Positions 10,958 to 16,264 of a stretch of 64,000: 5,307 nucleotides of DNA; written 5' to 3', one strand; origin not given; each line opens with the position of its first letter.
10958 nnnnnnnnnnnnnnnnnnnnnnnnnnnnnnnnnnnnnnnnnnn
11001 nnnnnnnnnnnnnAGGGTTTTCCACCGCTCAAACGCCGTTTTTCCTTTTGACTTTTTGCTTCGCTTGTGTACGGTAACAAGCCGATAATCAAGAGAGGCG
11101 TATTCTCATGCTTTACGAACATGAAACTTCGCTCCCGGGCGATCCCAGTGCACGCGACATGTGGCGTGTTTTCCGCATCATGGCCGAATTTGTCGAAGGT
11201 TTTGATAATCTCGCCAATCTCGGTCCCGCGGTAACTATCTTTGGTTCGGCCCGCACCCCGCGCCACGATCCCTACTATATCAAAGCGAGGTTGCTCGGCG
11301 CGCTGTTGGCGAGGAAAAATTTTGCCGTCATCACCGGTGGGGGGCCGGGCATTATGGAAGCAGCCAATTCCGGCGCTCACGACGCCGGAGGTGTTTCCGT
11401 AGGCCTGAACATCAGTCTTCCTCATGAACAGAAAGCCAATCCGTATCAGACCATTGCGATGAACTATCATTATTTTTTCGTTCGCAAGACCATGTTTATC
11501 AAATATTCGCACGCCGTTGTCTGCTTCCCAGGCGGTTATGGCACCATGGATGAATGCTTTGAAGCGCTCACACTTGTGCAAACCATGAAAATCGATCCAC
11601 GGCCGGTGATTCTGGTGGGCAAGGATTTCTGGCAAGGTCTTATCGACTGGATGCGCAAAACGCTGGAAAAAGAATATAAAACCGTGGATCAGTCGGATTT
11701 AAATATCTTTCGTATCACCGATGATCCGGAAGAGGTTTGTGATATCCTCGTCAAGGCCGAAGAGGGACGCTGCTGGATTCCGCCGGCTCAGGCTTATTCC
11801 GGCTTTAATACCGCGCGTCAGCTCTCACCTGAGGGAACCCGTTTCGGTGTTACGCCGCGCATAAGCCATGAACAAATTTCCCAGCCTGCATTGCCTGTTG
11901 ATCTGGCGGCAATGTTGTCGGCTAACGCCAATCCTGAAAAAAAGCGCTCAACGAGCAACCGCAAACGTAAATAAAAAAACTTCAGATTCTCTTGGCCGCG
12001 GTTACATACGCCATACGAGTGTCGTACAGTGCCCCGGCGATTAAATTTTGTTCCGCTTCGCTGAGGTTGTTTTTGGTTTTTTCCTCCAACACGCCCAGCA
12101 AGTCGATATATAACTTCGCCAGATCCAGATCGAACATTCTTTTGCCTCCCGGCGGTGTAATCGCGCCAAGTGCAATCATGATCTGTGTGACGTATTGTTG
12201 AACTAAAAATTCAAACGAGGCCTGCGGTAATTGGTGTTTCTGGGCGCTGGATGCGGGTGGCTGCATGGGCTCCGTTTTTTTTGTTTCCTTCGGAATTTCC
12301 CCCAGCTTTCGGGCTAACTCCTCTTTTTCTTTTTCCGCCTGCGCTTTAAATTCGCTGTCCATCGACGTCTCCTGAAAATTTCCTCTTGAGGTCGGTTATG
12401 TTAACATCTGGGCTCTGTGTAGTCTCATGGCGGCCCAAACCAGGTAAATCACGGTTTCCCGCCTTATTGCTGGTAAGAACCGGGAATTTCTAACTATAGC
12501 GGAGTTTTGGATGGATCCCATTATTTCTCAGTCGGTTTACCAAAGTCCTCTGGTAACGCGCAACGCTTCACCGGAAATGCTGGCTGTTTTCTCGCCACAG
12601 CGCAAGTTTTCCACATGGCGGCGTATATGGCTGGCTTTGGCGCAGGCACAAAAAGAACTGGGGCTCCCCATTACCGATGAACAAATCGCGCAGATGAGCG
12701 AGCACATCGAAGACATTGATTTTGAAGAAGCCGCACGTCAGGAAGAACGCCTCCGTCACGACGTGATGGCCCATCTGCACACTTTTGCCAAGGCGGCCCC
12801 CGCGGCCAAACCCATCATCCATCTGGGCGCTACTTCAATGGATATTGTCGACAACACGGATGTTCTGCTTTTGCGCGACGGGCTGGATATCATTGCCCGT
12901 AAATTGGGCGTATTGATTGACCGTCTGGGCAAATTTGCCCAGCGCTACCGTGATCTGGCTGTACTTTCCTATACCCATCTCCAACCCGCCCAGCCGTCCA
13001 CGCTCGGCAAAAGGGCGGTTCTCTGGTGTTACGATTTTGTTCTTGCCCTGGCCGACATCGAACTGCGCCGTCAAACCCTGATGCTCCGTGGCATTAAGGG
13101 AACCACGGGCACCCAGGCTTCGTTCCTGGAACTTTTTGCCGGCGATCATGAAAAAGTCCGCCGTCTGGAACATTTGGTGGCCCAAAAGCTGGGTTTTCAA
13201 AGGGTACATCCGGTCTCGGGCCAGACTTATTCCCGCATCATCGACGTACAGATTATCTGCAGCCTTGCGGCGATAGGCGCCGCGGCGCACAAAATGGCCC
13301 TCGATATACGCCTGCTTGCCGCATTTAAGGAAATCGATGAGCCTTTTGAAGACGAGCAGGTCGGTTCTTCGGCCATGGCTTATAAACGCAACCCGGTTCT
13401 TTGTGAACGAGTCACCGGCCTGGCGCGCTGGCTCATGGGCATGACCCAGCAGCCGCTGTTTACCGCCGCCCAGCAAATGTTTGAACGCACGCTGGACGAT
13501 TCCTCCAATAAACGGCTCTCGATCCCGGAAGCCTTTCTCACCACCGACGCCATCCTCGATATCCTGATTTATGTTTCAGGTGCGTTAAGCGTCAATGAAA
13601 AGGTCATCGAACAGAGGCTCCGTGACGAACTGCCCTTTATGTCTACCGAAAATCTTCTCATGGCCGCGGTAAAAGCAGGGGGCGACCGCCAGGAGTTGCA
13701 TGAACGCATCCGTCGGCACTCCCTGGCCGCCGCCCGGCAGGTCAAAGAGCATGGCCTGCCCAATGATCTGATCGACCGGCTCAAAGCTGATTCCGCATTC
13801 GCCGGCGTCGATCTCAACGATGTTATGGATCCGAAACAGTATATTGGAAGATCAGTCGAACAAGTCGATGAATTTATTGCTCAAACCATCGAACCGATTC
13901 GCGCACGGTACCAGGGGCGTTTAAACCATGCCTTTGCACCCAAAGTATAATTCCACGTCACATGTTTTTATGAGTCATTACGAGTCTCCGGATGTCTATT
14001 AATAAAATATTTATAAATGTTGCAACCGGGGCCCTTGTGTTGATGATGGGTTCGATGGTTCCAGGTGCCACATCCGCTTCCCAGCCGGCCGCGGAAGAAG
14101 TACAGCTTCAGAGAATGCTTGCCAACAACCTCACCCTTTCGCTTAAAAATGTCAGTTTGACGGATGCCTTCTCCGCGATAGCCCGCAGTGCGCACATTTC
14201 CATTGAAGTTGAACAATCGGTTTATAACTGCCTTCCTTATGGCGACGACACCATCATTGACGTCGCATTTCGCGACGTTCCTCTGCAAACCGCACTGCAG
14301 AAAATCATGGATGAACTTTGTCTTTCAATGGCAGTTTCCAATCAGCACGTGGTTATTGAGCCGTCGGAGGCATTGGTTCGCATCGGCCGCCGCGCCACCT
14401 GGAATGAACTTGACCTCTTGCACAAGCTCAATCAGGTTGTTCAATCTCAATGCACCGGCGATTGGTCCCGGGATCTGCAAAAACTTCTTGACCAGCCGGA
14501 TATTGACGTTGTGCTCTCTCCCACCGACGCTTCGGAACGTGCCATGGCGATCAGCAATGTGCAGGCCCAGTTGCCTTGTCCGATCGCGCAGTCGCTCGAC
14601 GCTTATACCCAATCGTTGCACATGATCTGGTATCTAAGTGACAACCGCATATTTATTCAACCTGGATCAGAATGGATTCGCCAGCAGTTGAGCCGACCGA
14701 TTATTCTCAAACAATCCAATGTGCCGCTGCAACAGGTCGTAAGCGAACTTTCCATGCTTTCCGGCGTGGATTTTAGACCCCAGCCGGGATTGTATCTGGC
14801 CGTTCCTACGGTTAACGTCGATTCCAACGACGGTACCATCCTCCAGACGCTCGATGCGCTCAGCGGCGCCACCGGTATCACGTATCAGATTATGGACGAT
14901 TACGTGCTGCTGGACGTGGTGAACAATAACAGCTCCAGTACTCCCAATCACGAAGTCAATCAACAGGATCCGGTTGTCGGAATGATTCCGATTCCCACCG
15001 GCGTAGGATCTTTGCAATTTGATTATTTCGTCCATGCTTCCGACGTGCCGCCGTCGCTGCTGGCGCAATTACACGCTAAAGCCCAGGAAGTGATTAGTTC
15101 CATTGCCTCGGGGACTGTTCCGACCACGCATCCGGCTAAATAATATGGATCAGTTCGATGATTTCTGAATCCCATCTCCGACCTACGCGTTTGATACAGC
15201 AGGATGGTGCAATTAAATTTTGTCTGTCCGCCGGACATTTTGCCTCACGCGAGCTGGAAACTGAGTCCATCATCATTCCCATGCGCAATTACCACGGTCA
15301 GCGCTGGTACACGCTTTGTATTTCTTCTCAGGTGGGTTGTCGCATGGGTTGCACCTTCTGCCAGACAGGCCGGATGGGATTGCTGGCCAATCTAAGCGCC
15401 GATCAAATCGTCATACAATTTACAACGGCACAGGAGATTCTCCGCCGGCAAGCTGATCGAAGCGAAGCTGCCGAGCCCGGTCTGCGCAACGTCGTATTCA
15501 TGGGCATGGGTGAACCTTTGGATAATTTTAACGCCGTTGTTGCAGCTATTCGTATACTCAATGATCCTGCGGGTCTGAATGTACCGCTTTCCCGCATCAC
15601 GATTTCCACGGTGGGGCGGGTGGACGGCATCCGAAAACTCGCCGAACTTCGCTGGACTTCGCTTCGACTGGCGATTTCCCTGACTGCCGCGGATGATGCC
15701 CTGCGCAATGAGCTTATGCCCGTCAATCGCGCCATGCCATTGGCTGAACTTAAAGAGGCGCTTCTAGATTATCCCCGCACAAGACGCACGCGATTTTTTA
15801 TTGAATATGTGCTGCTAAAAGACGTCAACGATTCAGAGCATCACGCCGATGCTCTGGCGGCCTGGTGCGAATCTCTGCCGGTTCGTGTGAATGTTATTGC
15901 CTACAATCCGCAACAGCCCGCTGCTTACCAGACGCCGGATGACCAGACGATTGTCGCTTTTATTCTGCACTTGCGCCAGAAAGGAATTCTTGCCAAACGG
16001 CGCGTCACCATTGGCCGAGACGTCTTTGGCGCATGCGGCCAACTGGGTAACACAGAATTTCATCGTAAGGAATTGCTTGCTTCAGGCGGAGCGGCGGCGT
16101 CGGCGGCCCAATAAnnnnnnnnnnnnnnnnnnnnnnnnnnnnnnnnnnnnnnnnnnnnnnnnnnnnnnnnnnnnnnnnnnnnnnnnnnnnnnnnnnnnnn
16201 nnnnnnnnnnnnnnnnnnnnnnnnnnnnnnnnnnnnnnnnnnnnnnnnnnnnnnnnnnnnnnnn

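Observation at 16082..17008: Glutamic-peptidase (G1/eqolisin)-like domain anchored by a PEP-CTERM sorting signal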

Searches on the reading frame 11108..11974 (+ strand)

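Call 10: search_protein_families(library=pfam, proteins=[window:11108-11974:+], max_evalue=0.001)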
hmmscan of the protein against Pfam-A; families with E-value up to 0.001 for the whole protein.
window:11108-11974:+ (288 aa): 2 families
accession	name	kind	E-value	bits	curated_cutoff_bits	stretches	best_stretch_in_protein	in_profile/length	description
PF03641.19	Lysine_decarbox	-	3.8e-33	114.9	27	1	83-212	1-129/131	Possible lysine decarboxylase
PF18306.6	LDcluster4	-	7.3e-21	74.8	26.3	1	41-156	3-116/151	SLOG cluster4 family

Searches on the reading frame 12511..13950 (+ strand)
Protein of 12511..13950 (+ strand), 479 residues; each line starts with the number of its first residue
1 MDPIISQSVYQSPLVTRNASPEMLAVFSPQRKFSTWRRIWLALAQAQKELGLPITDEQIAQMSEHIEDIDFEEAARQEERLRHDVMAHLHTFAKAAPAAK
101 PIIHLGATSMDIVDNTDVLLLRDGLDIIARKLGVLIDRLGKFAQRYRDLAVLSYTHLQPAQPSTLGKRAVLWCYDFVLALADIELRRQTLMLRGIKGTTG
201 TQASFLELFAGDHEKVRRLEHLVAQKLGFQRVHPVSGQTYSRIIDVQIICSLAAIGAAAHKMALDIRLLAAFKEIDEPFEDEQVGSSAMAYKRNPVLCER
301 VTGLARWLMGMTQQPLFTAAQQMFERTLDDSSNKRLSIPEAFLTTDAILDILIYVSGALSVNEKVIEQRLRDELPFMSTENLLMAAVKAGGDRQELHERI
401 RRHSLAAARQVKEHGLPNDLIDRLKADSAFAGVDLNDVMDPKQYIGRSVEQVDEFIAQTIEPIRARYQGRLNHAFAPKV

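Call 11: search_protein_families(library=pfam, proteins=[window:12511-13950:+], max_evalue=0.001)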
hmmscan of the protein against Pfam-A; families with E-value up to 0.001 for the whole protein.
window:12511-13950:+ (479 aa): 2 families
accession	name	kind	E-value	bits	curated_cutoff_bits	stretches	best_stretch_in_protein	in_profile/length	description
PF00206.25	Lyase_1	-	3.9e-24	86.1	27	1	43-310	35-312/312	Lyase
PF10397.14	ADSL_C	-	2.1e-21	76.5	32.7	1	375-455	1-79/79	Adenylosuccinate lyase C-terminus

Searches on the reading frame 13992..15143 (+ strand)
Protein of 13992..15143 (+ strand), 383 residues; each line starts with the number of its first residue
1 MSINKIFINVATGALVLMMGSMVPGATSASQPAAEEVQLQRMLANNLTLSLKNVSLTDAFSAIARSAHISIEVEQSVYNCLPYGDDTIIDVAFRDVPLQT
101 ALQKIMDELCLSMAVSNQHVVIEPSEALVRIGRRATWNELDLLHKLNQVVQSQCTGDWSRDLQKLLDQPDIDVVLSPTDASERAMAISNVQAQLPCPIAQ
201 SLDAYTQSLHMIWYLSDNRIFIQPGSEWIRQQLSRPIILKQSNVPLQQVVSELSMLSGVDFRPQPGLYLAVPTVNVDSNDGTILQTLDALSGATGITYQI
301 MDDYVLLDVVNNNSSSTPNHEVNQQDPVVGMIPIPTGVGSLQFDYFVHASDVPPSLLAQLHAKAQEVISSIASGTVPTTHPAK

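Call 3: search_protein_families(library=pfam, proteins=[window:13992-15143:+], max_evalue=0.01)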
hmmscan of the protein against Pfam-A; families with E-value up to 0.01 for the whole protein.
window:13992-15143:+ (383 aa): 2 families
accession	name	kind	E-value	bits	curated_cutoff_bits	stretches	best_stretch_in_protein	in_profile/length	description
PF07660.19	STN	-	5.3e-08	33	28.4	0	272-306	14-48/52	Secretin and TonB N terminus short domain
PF16344.10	FecR_C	-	0.0016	18.9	24.4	0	243-305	6-68/70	FecR, C-terminal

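Call 4: search_protein_families(library=ncbifam, proteins=[window:13992-15143:+], max_evalue=0.01)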
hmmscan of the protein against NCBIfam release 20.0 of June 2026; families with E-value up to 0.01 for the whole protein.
window:13992-15143:+ (383 aa): 0 families

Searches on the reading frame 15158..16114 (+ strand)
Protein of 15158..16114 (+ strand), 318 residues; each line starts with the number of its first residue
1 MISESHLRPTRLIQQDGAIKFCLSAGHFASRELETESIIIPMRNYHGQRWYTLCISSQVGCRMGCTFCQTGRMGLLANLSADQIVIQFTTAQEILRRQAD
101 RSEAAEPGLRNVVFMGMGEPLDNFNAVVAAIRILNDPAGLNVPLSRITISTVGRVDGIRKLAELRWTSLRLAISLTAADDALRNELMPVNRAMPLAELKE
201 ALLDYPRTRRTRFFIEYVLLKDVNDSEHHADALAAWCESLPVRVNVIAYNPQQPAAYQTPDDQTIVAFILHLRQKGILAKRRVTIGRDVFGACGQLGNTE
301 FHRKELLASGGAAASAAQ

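Call 3: search_protein_families(library=pfam, proteins=[window:15158-16114:+], max_evalue=0.01)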
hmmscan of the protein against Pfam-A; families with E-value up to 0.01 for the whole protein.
window:15158-16114:+ (318 aa): 2 families
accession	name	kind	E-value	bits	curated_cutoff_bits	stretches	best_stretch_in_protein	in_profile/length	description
PF04055.27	Radical_SAM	-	5.9e-15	56.3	29.5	1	56-227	2-158/166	Radical SAM superfamily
PF19238.5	Radical_SAM_2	-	0.0089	16.2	26.7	0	159-236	70-141/151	Radical SAM-like domain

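Call 4: search_protein_families(library=ncbifam, proteins=[window:15158-16114:+], max_evalue=0.01)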
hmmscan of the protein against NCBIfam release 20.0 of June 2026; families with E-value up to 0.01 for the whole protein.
window:15158-16114:+ (318 aa): 10 families
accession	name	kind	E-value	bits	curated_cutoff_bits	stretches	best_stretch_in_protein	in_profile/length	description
TIGR00048.1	rRNA_mod_RlmN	equivalog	8.8e-74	248.5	290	1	14-300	77-346/355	dual-specificity RNA methyltransferase RlmN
NF011031.0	PRK14461.1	equivalog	2.6e-63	214.3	601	1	51-299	107-364/372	ribosomal RNA large subunit methyltransferase N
NF008396.0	PRK11194.1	equivalog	1.6e-54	185.2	633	1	15-299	84-356/379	dual-specificity RNA methyltransferase RlmN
NF011040.0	PRK14470.1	equivalog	4e-53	181.1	441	1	33-299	83-334/338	ribosomal RNA large subunit methyltransferase N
NF000424.4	CfrAB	exception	1.1e-49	169.7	530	1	46-296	92-336/338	Cfr family 23S rRNA (adenine(2503)-C(8))-methyltransferase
TIGR04432.1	rSAM_Cfr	equivalog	2.3e-49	168.5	550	1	46-296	94-338/341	Cfr family 23S rRNA (adenine(2503)-C(8))-methyltransferase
NF011024.0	PRK14453.1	equivalog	5.4e-49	167.3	468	1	46-299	96-344/348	23S rRNA (adenine(2503)-C(8))-methyltransferase Cfr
NF011034.0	PRK14464.1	equivalog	1.6e-44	152.2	422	1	52-303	97-333/348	RNA methyltransferase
TIGR04038.1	tatD_link_rSAM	subfamily_domain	0.00018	21.4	129.7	1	60-186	17-133/192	TatD family nuclease-associated radical SAM protein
TIGR04100.1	rSAM_pair_X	hypoth_equivalog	0.00027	20.6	262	1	61-207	18-155/197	TIGR04100 family radical SAM protein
